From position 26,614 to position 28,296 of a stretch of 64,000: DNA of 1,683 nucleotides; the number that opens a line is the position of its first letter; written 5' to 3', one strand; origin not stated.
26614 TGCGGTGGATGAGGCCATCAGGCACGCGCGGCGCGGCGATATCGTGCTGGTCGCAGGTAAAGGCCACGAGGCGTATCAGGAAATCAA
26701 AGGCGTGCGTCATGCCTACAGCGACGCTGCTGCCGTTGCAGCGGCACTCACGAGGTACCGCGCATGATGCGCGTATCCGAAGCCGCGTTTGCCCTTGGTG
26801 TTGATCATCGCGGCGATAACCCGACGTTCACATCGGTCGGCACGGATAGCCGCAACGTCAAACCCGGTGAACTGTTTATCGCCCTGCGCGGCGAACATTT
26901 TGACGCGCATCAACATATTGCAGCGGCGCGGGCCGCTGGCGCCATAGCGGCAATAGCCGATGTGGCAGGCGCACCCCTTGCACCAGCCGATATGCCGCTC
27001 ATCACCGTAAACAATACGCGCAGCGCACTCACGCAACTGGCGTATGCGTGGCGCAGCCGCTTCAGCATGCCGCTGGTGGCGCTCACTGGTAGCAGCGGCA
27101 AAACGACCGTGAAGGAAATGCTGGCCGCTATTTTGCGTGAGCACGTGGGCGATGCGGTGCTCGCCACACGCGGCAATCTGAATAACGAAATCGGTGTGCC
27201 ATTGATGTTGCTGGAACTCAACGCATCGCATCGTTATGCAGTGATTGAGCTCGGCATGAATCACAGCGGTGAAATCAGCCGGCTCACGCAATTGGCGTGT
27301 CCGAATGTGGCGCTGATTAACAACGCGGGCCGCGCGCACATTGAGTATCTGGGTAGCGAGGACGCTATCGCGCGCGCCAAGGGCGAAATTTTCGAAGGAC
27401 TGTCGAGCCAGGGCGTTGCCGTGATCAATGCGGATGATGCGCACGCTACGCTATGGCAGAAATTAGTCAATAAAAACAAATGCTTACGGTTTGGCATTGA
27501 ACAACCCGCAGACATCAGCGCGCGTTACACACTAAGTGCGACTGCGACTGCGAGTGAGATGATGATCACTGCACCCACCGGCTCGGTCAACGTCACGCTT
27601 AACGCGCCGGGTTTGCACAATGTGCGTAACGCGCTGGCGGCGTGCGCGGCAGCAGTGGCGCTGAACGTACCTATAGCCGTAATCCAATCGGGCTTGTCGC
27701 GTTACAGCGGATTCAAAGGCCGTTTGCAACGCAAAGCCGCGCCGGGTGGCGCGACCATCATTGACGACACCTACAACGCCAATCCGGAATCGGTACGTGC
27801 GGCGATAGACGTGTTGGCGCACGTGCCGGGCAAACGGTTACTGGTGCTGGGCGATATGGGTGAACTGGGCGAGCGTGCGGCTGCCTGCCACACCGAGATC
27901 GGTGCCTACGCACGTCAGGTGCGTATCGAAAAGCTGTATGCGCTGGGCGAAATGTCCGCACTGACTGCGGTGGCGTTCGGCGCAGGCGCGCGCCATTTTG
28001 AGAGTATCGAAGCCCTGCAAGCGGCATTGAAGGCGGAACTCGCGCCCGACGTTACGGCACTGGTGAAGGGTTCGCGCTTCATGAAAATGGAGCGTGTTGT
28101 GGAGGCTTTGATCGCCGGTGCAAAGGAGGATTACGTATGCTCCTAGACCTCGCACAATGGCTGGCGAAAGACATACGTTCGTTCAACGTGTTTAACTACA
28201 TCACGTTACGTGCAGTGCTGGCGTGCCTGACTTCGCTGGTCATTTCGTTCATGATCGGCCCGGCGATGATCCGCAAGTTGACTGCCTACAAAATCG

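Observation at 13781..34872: Motif copies are written into the reading frames of conserved essential genes, with stop-avoiding substitutions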

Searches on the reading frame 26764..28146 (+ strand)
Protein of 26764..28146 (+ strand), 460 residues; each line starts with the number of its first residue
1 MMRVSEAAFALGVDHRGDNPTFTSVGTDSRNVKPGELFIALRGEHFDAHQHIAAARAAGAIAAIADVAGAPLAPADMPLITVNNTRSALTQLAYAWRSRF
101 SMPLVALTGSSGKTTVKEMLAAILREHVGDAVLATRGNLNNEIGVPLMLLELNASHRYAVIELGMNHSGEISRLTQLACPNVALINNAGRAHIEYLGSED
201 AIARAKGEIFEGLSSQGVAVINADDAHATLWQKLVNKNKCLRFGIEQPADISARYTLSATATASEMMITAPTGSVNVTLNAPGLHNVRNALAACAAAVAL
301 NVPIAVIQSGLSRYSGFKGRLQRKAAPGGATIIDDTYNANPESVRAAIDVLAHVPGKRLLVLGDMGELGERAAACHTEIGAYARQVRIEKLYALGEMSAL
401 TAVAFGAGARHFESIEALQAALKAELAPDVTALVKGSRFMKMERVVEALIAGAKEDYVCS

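Call 46: search_protein_families(library=pfam, proteins=[window:26764-28146:+])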
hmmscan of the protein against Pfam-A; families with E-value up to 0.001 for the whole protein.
window:26764-28146:+ (460 aa): 3 families
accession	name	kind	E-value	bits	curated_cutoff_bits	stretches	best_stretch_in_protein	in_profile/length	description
PF08245.18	Mur_ligase_M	-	1.5e-50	172.4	24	1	108-297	2-200/200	Mur ligase middle domain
PF02875.26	Mur_ligase_C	-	1.1e-19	71.9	28.4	1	319-438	1-127/127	Mur ligase, glutamate ligase domain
PF01225.30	Mur_ligase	-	1.3e-09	38.7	21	1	22-95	2-93/95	Mur ligase family, catalytic domain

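Call 49: find_homologous_proteins(query=window:26764-28146:+, max_evalue=1e-60)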
Query window:26764-28146:+ (460 aa): 7995 proteins with E <= 1e-60 among 8000 candidates; the best 120 are listed.
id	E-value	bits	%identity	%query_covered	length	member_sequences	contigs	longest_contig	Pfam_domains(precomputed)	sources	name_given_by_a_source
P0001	1.4e-290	981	100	100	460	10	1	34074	PF02875.27,PF08245.19,PF01225.31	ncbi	-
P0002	4.5e-278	940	96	100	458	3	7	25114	PF02875.27,PF08245.19,PF01225.31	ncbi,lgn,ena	-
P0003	2.0e-274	928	96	100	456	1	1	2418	PF02875.27,PF08245.19,PF01225.31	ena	-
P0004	1.4e-258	876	90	100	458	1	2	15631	PF02875.27,PF08245.19,PF01225.31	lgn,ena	-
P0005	6.4e-231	785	97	83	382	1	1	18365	PF02875.27,PF08245.19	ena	-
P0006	2.2e-213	727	76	98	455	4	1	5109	PF02875.27,PF08245.19,PF01225.31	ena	-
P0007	6.0e-213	725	76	98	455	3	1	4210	PF02875.27,PF08245.19,PF01225.31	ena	-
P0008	1.1e-211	721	76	98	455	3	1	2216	PF02875.27,PF08245.19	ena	-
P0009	9.4e-211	718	74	99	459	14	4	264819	PF02875.27,PF08245.19,PF01225.31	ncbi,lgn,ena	-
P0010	2.8e-210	717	75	99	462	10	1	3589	PF02875.27,PF08245.19,PF01225.31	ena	-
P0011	2.6e-208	710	75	98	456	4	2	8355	PF02875.27,PF08245.19,PF01225.31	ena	-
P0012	2.6e-208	710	75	97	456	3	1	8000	PF02875.27,PF08245.19,PF01225.31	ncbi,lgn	-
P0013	1.1e-207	708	75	98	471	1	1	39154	PF02875.27,PF08245.19,PF01225.31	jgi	jgi:UDP-N-acetylmuramoyl-tripeptide--D-alanyl-D-alanine ligase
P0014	4.7e-207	706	76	97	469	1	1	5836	PF02875.27,PF08245.19,PF01225.31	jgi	jgi:UDP-N-acetylmuramoyl-tripeptide--D-alanyl-D-alanine ligase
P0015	9.4e-207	705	74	98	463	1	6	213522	PF02875.27,PF08245.19,PF01225.31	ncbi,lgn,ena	-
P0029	2.2e-203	694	73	98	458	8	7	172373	PF02875.27,PF08245.19,PF01225.31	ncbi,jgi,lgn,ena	jgi:UDP-N-acetylmuramoyl-tripeptide--D-alanyl-D-alanine ligase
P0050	8.8e-198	676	72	98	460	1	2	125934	PF02875.27,PF08245.19,PF01225.31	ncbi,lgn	-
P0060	5.4e-189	647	68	100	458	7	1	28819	PF02875.27,PF08245.19,PF01225.31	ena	-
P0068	3.3e-173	595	65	98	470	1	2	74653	PF02875.27,PF08245.19,PF01225.31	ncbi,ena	-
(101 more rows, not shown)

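Call 51: find_encoding_contigs(protein=P0009, flank=10000, max_places=1)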
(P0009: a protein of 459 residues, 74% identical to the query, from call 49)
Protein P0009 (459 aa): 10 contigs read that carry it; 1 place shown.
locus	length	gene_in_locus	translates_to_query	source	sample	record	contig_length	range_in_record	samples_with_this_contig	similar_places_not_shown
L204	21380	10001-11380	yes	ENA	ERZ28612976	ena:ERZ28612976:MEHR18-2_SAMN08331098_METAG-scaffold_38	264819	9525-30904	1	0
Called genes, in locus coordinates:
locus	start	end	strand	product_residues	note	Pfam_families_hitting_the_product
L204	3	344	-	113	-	PF02021:UPF0102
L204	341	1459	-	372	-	PF04348:LppC, PF13458:Peripla_BP_6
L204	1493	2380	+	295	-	PF00590:TP_methylase, PF23016:RsmI_C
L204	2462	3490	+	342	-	PF01979:Amidohydro_1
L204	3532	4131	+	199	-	PF04752:ChaC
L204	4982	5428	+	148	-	PF02381:MraZ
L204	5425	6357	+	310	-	PF01795:Methyltransf_5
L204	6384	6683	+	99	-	PF04999:FtsL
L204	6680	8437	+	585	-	PF03717:PBP_dimer, PF00905:Transpeptidase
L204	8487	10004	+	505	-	PF01225:Mur_ligase (weak), PF08245:Mur_ligase_M, PF02875:Mur_ligase_C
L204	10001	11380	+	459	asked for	PF01225:Mur_ligase (weak), PF08245:Mur_ligase_M, PF02875:Mur_ligase_C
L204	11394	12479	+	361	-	PF00953:Glycos_transf_4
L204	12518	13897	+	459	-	PF21799:MurD-like_N, PF08245:Mur_ligase_M, PF02875:Mur_ligase_C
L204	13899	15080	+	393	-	PF01098:FTSW_RODA_SPOVE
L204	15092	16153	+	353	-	PF03033:Glyco_transf_28, PF04101:Glyco_tran_28_C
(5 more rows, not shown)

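Call 52: find_encoding_contigs(protein=P0015, flank=10000, max_places=1)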
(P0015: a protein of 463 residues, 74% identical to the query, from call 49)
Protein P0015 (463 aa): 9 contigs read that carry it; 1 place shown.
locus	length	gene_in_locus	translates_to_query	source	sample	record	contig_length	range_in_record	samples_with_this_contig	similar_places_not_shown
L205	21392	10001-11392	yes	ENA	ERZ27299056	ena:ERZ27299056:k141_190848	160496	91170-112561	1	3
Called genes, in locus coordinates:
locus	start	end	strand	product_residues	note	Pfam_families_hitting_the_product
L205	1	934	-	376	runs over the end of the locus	PF04348:LppC, PF13458:Peripla_BP_6 (weak)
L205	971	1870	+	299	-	PF00590:TP_methylase, PF23016:RsmI_C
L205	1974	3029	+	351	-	PF01979:Amidohydro_1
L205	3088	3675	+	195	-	PF04752:ChaC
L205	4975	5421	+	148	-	PF02381:MraZ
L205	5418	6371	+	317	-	PF01795:Methyltransf_5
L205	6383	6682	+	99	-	PF04999:FtsL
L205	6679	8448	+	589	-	PF03717:PBP_dimer, PF00905:Transpeptidase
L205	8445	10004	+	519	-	PF01225:Mur_ligase (weak), PF08245:Mur_ligase_M, PF02875:Mur_ligase_C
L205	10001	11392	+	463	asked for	PF01225:Mur_ligase (weak), PF08245:Mur_ligase_M, PF02875:Mur_ligase_C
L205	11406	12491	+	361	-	PF00953:Glycos_transf_4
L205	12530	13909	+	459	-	PF21799:MurD-like_N, PF08245:Mur_ligase_M, PF02875:Mur_ligase_C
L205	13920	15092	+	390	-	PF01098:FTSW_RODA_SPOVE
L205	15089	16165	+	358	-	PF03033:Glyco_transf_28, PF04101:Glyco_tran_28_C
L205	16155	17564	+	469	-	PF01225:Mur_ligase, PF08245:Mur_ligase_M, PF02875:Mur_ligase_C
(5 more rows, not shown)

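Call 53: find_encoding_contigs(protein=P0029, flank=10000, max_places=1)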
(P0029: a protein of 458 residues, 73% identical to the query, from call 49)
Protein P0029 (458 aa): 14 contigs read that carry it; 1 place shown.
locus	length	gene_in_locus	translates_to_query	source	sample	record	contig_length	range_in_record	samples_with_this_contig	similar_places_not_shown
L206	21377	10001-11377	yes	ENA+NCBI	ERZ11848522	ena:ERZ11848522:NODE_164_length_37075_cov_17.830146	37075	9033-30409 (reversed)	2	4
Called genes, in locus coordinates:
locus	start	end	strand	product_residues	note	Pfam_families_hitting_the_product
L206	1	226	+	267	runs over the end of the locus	PF00561:Abhydrolase_1, PF12146:Hydrolase_4, PF12697:Abhydrolase_6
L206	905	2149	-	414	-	PF05977:MFS_3, PF07690:MFS_1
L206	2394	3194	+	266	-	PF02668:TauD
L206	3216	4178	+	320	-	PF03401:TctC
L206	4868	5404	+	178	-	PF02381:MraZ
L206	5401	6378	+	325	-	PF01795:Methyltransf_5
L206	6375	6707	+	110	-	PF04999:FtsL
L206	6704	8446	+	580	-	PF03717:PBP_dimer, PF00905:Transpeptidase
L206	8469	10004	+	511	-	PF01225:Mur_ligase (weak), PF08245:Mur_ligase_M, PF02875:Mur_ligase_C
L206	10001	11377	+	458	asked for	PF01225:Mur_ligase (weak), PF08245:Mur_ligase_M, PF02875:Mur_ligase_C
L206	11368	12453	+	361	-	PF00953:Glycos_transf_4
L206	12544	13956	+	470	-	PF21799:MurD-like_N, PF08245:Mur_ligase_M, PF02875:Mur_ligase_C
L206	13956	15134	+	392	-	PF01098:FTSW_RODA_SPOVE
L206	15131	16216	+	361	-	PF03033:Glyco_transf_28, PF04101:Glyco_tran_28_C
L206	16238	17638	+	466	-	PF01225:Mur_ligase, PF08245:Mur_ligase_M, PF02875:Mur_ligase_C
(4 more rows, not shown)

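Call 54: find_encoding_contigs(protein=P0004, flank=10000, max_places=1)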
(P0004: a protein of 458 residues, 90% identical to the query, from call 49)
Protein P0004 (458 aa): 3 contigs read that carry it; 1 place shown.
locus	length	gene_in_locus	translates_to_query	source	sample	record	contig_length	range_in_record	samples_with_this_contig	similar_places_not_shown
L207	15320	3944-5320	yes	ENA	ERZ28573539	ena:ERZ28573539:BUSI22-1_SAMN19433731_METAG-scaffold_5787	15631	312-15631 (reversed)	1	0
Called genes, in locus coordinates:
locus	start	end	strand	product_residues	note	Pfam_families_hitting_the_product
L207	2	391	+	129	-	?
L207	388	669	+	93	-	PF04999:FtsL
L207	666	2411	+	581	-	PF03717:PBP_dimer, PF00905:Transpeptidase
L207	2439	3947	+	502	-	PF01225:Mur_ligase (weak), PF08245:Mur_ligase_M, PF02875:Mur_ligase_C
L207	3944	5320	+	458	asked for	PF01225:Mur_ligase, PF08245:Mur_ligase_M, PF02875:Mur_ligase_C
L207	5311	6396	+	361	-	PF00953:Glycos_transf_4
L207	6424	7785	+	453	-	PF21799:MurD-like_N, PF08245:Mur_ligase_M, PF02875:Mur_ligase_C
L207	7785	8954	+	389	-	PF01098:FTSW_RODA_SPOVE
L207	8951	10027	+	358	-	PF03033:Glyco_transf_28, PF04101:Glyco_tran_28_C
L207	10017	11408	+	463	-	PF01225:Mur_ligase, PF08245:Mur_ligase_M, PF02875:Mur_ligase_C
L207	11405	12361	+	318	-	PF01565:FAD_binding_4, PF02873:MurB_C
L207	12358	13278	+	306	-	PF01820:Dala_Dala_lig_N, PF02655:ATP-grasp_3, PF02222:ATP-grasp (weak), PF02786:CPSase_L_D2 (weak), PF07478:Dala_Dala_lig_C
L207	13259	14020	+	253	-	PF08478:POTRA_1, PF03799:FtsQ_DivIB_C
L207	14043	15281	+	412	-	PF11104:PilM_2 (faint), PF14450:FtsA, PF02491:SHS2_FTSA, PF06723:MreB_Mbl, PF06277:EutA (weak), PF14450:FtsA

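Call 55: find_encoding_contigs(protein=P0050, flank=10000, max_places=1)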
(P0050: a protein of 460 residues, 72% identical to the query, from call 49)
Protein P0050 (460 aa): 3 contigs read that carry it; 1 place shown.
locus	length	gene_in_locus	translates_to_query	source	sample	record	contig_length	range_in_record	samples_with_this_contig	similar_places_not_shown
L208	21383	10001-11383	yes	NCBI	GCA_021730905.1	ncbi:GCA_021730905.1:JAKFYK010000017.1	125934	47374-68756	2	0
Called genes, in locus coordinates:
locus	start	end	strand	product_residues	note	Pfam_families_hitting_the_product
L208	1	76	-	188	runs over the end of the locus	PF04972:BON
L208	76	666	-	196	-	PF13580:SIS_2, PF01380:SIS (weak)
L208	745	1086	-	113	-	PF02021:UPF0102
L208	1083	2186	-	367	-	PF04348:LppC, PF13458:Peripla_BP_6, PF04348:LppC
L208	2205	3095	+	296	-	PF00590:TP_methylase, PF23016:RsmI_C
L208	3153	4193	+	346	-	PF01979:Amidohydro_1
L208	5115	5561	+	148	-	PF02381:MraZ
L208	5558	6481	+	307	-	PF01795:Methyltransf_5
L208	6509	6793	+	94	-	PF04999:FtsL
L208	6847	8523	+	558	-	PF03717:PBP_dimer, PF00905:Transpeptidase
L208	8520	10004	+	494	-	PF01225:Mur_ligase (weak), PF08245:Mur_ligase_M, PF02875:Mur_ligase_C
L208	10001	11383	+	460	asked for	PF01225:Mur_ligase, PF08245:Mur_ligase_M, PF02875:Mur_ligase_C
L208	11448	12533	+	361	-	PF00953:Glycos_transf_4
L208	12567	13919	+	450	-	PF21799:MurD-like_N, PF08245:Mur_ligase_M, PF02875:Mur_ligase_C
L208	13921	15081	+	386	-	PF01098:FTSW_RODA_SPOVE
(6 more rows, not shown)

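Call 56: find_encoding_contigs(protein=P0060, flank=10000, max_places=1)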
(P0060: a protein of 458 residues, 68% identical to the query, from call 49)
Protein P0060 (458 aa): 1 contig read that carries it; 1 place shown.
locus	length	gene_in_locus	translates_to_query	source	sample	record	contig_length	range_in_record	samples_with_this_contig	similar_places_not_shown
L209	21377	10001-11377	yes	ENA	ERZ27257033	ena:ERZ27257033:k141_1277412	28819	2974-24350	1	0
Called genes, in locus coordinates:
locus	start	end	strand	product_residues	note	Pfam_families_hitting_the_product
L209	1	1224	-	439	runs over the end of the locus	PF05977:MFS_3, PF07690:MFS_1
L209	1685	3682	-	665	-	PF02743:dCache_1, PF00989:PAS (faint), PF13426:PAS_9 (faint), PF17201:Cache_3-Cache_2 (weak), PF00672:HAMP (faint), PF08448:PAS_4, PF00990:GGDEF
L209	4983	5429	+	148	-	PF02381:MraZ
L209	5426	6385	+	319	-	PF01795:Methyltransf_5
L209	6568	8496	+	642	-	PF03717:PBP_dimer, PF00905:Transpeptidase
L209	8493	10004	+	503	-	PF01225:Mur_ligase, PF08245:Mur_ligase_M, PF02875:Mur_ligase_C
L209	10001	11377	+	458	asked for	PF01225:Mur_ligase (weak), PF08245:Mur_ligase_M, PF02875:Mur_ligase_C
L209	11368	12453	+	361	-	PF00953:Glycos_transf_4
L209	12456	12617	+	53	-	-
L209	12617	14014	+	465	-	PF21799:MurD-like_N, PF08245:Mur_ligase_M, PF02875:Mur_ligase_C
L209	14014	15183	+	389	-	PF01098:FTSW_RODA_SPOVE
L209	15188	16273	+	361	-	PF03033:Glyco_transf_28, PF04101:Glyco_tran_28_C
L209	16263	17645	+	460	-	PF01225:Mur_ligase, PF08245:Mur_ligase_M, PF02875:Mur_ligase_C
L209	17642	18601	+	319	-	PF01565:FAD_binding_4, PF02873:MurB_C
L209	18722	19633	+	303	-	PF01820:Dala_Dala_lig_N, PF02655:ATP-grasp_3 (weak), PF02786:CPSase_L_D2 (weak), PF07478:Dala_Dala_lig_C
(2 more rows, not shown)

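Call 57: find_encoding_contigs(protein=P0068, flank=10000, max_places=1)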
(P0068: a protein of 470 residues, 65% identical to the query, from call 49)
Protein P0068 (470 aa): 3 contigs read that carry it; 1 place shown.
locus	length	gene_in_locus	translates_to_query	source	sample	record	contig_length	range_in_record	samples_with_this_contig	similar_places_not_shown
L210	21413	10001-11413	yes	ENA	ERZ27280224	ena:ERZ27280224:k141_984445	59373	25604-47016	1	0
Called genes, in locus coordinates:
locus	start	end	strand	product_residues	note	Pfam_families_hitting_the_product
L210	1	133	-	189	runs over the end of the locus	PF04972:BON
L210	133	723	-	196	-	PF13580:SIS_2, PF01380:SIS (weak)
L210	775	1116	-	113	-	PF02021:UPF0102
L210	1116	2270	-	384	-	PF04348:LppC, PF13458:Peripla_BP_6, PF04348:LppC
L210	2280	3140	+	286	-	PF00590:TP_methylase, PF23016:RsmI_C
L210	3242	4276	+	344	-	PF01979:Amidohydro_1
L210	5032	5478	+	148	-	PF02381:MraZ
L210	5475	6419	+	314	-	PF01795:Methyltransf_5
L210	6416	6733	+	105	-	PF04999:FtsL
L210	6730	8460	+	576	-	PF03717:PBP_dimer, PF00905:Transpeptidase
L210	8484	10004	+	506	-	PF01225:Mur_ligase (weak), PF08245:Mur_ligase_M, PF02875:Mur_ligase_C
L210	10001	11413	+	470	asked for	PF01225:Mur_ligase, PF08245:Mur_ligase_M, PF02875:Mur_ligase_C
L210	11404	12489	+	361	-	PF00953:Glycos_transf_4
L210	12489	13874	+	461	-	PF21799:MurD-like_N, PF08245:Mur_ligase_M, PF02875:Mur_ligase_C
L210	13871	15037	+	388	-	PF01098:FTSW_RODA_SPOVE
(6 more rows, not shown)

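Call 70: predict_structure(alignment_id=A1)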
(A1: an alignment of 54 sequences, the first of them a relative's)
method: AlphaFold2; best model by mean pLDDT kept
length: 460 residues; sequences in the alignment: 54
mean_pLDDT: 92.9   pTM: 0.90
mean pLDDT of the five models: 92.9, 92.8, 92.7, 92.0, 92.0
residues with pLDDT >= 90: 377; 70-90: 73; 50-70: 3; < 50: 7
segments of 3 or more residues with pLDDT < 50: 454-460
pLDDT, mean of each block of 10 residues (from residue 1): 96 97 91 95 92 97 98 97 96 96 95 92 97 85 93 96 86 95 95 87 95 94 97 92 98 89 91 96 91 98 98 87 89 90 93 95 91 96 98 96 98 96 95 91 92 46
secondary structure, 60 per line:
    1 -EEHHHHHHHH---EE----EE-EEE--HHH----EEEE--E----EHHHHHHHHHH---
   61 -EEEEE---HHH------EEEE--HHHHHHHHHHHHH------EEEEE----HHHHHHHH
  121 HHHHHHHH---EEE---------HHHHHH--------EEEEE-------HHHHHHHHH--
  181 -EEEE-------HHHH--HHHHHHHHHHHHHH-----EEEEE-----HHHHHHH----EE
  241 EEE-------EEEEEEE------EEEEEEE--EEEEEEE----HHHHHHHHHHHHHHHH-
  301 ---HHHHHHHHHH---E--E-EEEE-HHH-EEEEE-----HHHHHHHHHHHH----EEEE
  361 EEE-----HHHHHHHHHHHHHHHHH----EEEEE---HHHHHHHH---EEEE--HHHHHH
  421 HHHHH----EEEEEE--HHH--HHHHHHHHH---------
elements in order: H4-11 E24-26 E36-39 H48-57 E62-66 E79-82 H85-97 E104-108 H113-128 E132-134 H144-149 E158-162 H170-178 E182-185 H193-196 H199-212 E218-222 H228-234 E239-243 E251-257 E264-270 E273-279 H284-299 H304-313 E322-325 E331-335 H341-352 E357-363 H369-385 E390-394 H398-405 E409-412 H415-425 E430-435 H443-451
